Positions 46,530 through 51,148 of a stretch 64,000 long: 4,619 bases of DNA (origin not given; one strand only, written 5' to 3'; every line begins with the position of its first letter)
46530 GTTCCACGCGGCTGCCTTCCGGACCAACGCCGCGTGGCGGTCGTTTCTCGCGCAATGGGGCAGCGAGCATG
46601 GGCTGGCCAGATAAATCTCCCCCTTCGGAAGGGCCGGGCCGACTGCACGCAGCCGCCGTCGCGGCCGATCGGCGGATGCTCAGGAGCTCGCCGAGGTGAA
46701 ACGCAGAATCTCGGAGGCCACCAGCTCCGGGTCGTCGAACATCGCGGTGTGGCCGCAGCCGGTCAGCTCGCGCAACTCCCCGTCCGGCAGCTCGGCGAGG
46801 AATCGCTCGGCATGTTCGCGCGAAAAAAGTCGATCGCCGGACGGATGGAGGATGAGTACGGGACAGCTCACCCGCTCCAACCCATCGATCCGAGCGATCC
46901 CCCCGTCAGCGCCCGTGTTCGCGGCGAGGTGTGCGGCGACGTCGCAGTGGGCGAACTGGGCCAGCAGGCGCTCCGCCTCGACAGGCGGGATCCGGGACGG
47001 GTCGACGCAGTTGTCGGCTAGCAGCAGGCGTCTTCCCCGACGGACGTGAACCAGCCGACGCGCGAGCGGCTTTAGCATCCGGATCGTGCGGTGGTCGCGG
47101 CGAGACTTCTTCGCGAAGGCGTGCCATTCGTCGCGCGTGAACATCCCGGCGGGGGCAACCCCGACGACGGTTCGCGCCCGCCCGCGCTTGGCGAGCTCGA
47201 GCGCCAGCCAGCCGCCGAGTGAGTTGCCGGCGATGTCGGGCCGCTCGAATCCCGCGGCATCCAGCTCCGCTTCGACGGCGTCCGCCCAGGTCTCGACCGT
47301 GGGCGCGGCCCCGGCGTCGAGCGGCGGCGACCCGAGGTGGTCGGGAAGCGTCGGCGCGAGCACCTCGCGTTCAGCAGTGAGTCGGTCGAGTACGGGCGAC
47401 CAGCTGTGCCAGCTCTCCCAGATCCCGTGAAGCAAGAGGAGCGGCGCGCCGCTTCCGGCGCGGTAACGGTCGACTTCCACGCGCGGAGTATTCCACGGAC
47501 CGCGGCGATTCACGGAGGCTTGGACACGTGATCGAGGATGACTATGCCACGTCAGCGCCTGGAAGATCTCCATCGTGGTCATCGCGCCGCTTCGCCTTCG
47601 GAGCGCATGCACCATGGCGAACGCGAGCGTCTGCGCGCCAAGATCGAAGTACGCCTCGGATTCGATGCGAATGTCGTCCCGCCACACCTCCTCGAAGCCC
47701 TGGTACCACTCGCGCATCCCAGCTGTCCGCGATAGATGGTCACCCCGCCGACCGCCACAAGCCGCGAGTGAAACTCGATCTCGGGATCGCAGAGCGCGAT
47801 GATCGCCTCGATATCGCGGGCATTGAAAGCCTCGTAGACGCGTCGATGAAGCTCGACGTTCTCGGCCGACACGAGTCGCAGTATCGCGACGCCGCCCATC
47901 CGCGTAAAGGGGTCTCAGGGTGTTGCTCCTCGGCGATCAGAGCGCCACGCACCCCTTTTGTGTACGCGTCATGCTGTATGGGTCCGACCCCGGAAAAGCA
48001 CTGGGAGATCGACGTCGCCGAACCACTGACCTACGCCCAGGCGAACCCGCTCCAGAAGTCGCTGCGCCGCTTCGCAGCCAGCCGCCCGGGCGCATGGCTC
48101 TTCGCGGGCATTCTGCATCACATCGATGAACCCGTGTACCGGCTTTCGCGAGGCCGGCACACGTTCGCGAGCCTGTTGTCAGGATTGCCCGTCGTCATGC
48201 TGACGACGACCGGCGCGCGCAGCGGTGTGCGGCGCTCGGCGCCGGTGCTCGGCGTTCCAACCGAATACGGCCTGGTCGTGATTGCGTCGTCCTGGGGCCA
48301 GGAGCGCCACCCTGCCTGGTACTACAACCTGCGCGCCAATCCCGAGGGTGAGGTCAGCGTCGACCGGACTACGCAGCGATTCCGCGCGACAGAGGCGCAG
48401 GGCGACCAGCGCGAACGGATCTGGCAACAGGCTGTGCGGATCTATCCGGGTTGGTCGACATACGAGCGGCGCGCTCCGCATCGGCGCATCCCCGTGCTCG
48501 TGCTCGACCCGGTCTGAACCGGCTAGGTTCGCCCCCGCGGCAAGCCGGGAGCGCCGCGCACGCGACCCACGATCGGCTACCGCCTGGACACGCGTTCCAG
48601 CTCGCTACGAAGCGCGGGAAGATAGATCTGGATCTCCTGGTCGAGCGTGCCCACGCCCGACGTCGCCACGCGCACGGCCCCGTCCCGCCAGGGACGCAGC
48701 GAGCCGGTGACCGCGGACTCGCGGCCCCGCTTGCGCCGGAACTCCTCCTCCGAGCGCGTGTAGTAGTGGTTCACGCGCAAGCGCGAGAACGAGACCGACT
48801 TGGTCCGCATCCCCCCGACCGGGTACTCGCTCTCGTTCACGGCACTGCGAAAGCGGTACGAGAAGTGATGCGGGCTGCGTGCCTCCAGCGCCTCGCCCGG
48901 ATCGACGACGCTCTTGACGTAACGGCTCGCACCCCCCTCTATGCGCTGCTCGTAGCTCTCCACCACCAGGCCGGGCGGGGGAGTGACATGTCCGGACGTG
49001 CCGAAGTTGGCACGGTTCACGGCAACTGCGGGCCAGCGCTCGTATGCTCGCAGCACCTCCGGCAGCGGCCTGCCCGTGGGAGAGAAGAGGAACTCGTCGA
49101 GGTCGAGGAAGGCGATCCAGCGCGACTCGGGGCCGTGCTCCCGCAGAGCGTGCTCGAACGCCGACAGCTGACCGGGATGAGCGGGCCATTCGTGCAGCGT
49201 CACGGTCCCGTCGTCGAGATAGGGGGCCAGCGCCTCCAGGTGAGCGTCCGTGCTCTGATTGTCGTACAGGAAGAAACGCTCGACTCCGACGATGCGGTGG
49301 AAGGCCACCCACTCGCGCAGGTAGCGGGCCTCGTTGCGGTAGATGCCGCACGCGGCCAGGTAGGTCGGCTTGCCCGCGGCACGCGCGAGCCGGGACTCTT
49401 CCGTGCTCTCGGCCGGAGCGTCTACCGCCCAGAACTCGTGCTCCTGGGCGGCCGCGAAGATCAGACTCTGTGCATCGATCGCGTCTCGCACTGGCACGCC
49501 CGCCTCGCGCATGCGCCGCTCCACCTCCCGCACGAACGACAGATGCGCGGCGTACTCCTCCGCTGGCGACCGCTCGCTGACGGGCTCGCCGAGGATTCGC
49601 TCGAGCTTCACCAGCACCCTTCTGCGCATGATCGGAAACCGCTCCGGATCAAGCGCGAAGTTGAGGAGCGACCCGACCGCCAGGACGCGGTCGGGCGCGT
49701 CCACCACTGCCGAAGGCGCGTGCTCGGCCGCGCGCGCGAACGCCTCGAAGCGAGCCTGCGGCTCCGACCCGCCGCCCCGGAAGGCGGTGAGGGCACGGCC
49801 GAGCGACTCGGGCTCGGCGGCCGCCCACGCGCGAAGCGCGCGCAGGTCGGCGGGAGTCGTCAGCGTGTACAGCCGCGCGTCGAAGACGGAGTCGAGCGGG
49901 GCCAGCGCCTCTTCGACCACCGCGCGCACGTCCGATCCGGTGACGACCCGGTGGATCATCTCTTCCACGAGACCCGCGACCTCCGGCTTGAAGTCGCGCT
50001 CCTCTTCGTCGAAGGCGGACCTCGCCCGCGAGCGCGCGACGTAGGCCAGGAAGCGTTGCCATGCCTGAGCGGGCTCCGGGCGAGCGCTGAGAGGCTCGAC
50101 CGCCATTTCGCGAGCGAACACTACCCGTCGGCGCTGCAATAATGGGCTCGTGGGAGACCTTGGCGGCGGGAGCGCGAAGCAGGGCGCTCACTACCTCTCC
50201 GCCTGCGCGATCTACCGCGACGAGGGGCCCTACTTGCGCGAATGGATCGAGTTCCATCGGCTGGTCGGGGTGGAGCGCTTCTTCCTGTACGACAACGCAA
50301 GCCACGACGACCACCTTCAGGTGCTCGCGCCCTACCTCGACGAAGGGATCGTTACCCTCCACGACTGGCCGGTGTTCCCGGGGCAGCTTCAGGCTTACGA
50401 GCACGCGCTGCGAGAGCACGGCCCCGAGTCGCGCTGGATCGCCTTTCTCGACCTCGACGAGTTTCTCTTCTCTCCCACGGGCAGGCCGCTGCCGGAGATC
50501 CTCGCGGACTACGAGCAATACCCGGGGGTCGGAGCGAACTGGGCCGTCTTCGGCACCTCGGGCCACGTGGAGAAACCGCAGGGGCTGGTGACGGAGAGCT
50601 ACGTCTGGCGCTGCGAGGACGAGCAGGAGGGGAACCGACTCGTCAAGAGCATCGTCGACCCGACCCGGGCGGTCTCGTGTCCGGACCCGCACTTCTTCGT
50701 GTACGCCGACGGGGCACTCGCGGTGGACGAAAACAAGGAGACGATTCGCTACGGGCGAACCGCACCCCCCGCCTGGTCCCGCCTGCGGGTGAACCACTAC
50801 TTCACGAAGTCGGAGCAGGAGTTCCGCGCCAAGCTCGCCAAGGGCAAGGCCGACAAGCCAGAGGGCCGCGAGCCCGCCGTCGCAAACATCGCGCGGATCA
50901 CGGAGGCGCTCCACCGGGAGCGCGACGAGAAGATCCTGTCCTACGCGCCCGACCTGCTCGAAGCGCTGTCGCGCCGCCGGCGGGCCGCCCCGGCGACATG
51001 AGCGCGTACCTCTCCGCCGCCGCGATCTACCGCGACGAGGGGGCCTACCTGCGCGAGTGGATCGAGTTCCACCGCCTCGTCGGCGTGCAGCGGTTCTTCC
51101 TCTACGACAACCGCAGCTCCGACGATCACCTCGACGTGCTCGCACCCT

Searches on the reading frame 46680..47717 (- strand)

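Call 10: search_protein_families(library=pfam, proteins=[window:46680-47717:-], max_evalue=0.001)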
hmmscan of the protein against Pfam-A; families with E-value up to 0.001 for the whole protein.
window:46680-47717:- (345 aa): 4 families
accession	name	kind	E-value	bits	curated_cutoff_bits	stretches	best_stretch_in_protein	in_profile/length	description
PF12697.13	Abhydrolase_6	-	4.8e-24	86.7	26.3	1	93-335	1-216/217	Alpha/beta hydrolase family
PF00561.26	Abhydrolase_1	-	4.6e-12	46.6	25.8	1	92-330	2-245/245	alpha/beta hydrolase fold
PF12146.15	Hydrolase_4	-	1.6e-06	28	27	1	162-328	80-237/239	Serine aminopeptidase, S33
PF00975.26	Thioesterase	-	7.4e-05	23.5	26.4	1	106-257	16-161/226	Thioesterase domain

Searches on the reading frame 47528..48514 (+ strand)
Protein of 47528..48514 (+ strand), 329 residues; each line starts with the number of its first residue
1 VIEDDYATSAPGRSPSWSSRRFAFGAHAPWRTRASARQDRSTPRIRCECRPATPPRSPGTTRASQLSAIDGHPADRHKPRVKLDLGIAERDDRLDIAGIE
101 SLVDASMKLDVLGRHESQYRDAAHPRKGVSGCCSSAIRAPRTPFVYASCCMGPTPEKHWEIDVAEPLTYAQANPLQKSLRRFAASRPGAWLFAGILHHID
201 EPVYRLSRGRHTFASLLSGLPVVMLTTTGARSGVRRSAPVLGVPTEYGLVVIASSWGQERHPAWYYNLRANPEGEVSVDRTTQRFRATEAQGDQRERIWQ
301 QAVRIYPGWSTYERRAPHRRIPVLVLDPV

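Call 10: search_protein_families(library=pfam, proteins=[window:47528-48514:+], max_evalue=0.001)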
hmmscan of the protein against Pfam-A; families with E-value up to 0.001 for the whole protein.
window:47528-48514:+ (329 aa): 1 family
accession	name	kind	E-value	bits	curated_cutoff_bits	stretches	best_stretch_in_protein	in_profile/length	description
PF04075.20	F420H2_quin_red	-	1.3e-29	103.4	22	1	204-327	9-129/130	F420H(2)-dependent quinone reductase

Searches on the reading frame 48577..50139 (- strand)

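Call 10: search_protein_families(library=pfam, proteins=[window:48577-50139:-], max_evalue=0.001)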
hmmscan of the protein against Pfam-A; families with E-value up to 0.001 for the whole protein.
window:48577-50139:- (520 aa): 2 families
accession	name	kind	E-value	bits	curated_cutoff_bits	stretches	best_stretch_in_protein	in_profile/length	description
PF01697.33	Glyco_transf_92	-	5e-20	72.6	23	1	264-462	8-214/249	Glycosyltransferase family 92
PF13704.12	Glyco_tranf_2_4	-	1.7e-16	60.9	27.5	1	268-363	1-98/98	Glycosyl transferase family 2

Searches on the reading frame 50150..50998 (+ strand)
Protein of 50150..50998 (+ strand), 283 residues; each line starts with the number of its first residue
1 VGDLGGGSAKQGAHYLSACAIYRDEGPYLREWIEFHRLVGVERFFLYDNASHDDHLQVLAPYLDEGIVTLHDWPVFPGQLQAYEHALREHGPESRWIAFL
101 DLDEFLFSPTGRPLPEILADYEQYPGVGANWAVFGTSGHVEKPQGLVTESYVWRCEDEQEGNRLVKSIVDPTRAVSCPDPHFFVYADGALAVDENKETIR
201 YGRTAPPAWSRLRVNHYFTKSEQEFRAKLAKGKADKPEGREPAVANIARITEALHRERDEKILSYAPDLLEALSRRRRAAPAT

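Call 10: search_protein_families(library=pfam, proteins=[window:50150-50998:+], max_evalue=0.001)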
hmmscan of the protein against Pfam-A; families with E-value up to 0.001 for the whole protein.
window:50150-50998:+ (283 aa): 2 families
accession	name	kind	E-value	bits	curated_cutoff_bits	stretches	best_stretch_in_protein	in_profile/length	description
PF01697.33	Glyco_transf_92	-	1e-22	81.4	23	1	28-201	19-210/249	Glycosyltransferase family 92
PF13704.12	Glyco_tranf_2_4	-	8e-16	58.8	27.5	1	23-117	1-97/98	Glycosyl transferase family 2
